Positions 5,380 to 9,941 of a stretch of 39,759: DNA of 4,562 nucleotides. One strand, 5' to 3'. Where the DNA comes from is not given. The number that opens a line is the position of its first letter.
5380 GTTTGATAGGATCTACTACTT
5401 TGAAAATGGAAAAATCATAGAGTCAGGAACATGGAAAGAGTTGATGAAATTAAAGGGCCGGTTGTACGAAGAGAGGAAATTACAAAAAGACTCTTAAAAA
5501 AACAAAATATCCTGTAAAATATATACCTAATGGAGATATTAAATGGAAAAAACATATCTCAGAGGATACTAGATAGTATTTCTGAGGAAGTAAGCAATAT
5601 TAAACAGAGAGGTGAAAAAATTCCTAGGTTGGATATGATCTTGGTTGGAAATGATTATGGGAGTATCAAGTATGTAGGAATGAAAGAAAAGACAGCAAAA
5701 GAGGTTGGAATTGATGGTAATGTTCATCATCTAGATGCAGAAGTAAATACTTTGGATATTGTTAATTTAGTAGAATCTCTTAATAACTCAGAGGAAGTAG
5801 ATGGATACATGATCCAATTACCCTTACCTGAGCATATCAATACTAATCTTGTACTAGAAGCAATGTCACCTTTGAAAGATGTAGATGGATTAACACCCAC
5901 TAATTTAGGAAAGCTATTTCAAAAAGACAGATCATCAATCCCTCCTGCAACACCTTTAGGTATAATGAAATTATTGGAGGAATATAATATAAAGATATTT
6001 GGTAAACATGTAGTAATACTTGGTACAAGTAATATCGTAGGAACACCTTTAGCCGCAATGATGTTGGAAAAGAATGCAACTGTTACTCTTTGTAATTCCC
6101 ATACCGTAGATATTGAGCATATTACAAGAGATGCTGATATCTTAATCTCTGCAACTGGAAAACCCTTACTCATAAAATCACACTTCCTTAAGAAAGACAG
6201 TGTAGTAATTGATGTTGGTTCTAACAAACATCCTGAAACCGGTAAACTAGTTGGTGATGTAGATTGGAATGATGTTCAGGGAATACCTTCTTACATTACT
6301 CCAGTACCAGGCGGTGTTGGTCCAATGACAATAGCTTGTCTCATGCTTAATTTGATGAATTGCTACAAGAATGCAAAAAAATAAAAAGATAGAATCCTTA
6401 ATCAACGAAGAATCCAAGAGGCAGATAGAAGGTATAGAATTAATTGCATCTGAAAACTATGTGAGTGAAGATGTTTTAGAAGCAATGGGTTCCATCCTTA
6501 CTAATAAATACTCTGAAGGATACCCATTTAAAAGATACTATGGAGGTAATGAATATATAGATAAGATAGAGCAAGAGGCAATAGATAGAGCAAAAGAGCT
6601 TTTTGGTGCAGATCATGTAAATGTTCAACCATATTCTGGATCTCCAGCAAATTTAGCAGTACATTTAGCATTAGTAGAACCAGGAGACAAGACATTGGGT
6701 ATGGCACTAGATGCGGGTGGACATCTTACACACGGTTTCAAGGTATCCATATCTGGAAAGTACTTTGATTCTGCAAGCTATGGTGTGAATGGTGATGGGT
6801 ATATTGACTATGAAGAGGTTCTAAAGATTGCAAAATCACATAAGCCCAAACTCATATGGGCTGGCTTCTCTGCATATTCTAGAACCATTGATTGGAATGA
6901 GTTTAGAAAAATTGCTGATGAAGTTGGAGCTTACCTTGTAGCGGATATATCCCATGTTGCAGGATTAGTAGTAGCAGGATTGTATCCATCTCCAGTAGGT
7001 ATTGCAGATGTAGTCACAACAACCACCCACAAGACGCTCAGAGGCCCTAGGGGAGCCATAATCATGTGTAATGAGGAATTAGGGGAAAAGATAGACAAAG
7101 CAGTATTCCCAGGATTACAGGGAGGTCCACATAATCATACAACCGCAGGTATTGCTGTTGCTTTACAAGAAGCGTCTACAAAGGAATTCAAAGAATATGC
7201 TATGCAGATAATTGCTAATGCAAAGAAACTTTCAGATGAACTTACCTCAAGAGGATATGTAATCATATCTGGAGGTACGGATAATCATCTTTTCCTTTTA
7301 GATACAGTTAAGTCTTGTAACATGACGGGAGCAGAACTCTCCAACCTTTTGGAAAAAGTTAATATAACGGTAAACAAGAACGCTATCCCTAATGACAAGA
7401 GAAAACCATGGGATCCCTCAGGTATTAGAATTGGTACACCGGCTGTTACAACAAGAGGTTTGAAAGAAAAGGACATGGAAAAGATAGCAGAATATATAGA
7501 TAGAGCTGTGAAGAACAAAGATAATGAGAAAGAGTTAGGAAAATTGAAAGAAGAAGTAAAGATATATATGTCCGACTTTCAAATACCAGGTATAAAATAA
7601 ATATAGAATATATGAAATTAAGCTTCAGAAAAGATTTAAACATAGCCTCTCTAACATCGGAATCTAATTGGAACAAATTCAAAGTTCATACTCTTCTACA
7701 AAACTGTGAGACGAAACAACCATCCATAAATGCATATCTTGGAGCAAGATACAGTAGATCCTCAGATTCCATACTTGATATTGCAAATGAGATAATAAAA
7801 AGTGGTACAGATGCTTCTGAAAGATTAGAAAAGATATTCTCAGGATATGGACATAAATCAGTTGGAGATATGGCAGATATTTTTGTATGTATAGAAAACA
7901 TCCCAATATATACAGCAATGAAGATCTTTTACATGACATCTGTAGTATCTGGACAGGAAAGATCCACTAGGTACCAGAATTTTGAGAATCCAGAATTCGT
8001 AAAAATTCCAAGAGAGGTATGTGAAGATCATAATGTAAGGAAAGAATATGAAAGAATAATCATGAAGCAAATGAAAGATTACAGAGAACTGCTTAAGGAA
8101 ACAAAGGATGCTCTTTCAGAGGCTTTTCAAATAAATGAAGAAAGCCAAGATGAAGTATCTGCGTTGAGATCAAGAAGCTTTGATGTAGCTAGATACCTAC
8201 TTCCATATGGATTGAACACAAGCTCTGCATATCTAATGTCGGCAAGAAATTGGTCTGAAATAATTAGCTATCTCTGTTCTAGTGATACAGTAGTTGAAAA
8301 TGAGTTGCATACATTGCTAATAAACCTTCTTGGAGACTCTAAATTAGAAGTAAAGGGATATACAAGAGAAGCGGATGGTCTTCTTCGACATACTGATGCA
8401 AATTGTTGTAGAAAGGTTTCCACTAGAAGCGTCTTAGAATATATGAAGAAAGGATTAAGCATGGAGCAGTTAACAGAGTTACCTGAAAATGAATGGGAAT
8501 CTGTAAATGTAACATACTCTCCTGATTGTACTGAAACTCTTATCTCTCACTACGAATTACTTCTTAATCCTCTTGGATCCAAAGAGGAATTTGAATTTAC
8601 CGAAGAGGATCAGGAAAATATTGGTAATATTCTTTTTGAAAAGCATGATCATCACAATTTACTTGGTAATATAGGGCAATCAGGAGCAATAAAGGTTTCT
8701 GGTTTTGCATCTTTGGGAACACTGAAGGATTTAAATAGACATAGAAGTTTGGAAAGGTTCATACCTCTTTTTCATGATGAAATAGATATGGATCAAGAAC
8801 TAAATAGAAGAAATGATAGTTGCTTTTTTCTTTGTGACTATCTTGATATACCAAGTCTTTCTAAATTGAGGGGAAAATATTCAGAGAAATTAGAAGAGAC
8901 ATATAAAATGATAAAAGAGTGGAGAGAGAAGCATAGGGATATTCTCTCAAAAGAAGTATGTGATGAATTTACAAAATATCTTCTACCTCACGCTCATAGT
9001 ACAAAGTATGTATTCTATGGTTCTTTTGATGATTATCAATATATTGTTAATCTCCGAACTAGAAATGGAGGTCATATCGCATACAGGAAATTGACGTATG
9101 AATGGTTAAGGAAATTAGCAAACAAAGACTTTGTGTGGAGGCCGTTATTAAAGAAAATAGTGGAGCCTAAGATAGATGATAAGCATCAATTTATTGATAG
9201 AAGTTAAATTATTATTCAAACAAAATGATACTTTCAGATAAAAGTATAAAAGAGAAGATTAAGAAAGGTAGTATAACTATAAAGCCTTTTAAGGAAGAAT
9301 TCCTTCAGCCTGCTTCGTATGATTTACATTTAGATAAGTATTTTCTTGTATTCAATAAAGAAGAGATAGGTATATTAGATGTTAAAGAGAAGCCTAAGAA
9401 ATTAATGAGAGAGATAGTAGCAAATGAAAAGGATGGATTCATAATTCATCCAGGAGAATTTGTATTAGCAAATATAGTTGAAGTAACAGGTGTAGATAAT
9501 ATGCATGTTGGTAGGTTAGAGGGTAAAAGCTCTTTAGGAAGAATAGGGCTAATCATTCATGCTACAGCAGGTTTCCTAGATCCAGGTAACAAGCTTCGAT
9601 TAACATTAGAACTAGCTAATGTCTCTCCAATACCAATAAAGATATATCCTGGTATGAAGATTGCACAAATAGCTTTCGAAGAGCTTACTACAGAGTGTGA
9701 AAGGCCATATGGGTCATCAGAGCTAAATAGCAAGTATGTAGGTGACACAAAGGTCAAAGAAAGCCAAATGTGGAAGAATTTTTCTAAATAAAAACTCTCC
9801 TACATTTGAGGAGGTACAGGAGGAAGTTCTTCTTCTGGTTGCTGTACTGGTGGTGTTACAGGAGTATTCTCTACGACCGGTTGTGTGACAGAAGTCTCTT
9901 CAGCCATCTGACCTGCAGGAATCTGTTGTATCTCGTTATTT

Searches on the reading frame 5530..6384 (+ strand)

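Call 5: search_protein_families(library=pfam, proteins=[window:5530-6384:+], max_evalue=0.001)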
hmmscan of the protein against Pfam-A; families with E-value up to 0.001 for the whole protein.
window:5530-6384:+ (284 aa): 2 families
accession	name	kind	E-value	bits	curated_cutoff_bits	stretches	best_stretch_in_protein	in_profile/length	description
PF02882.25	THF_DHG_CYH_C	-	9.5e-61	204.2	27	1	123-281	2-158/160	Tetrahydrofolate dehydrogenase/cyclohydrolase, NAD(P)-binding domain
PF00763.28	THF_DHG_CYH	-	9.7e-33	113.3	32.8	1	4-119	1-115/115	Tetrahydrofolate dehydrogenase/cyclohydrolase, catalytic domain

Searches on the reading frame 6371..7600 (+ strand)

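Call 5: search_protein_families(library=pfam, proteins=[window:6371-7600:+], max_evalue=0.001)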
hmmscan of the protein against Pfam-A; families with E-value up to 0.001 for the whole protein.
window:6371-7600:+ (409 aa): 3 families
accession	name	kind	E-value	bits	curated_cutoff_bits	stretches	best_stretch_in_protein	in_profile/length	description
PF00464.25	SHMT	-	1.1e-162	541.6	27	1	3-376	4-399/399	Serine hydroxymethyltransferase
PF00155.27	Aminotran_1_2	-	7.6e-07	29.1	19.7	1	60-365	41-355/361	Aminotransferase class I and II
PF00036.39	EF-hand_1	-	0.00062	19.6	25.4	0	139-156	11-28/29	EF hand domain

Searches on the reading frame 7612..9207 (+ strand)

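Call 5: search_protein_families(library=pfam, proteins=[window:7612-9207:+], max_evalue=0.001)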
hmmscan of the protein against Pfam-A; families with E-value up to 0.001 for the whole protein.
window:7612-9207:+ (531 aa): 1 family
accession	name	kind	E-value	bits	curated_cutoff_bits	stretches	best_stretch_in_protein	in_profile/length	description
PF02511.20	Thy1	-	1.3e-24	87.5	24.8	2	35-228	7-172/191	Thymidylate synthase complementing protein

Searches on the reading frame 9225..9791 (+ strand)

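Call 5: search_protein_families(library=pfam, proteins=[window:9225-9791:+], max_evalue=0.001)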
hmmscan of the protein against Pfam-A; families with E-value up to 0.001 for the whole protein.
window:9225-9791:+ (188 aa): 3 families
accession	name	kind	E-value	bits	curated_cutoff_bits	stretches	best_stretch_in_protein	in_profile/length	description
PF22769.1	DCD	-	1.3e-44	152.4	27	1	2-154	1-153/153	dCTP deaminase-like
PF06559.16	DCD_N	-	1.4e-06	28.7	21.4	1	2-152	4-161/164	2'-deoxycytidine 5'-triphosphate deaminase (DCD) N-terminal domain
PF22569.1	DCD_C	-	0.00015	21.6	22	1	49-174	51-184/192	2'-deoxycytidine 5'-triphosphate deaminase (DCD), C-terminal domain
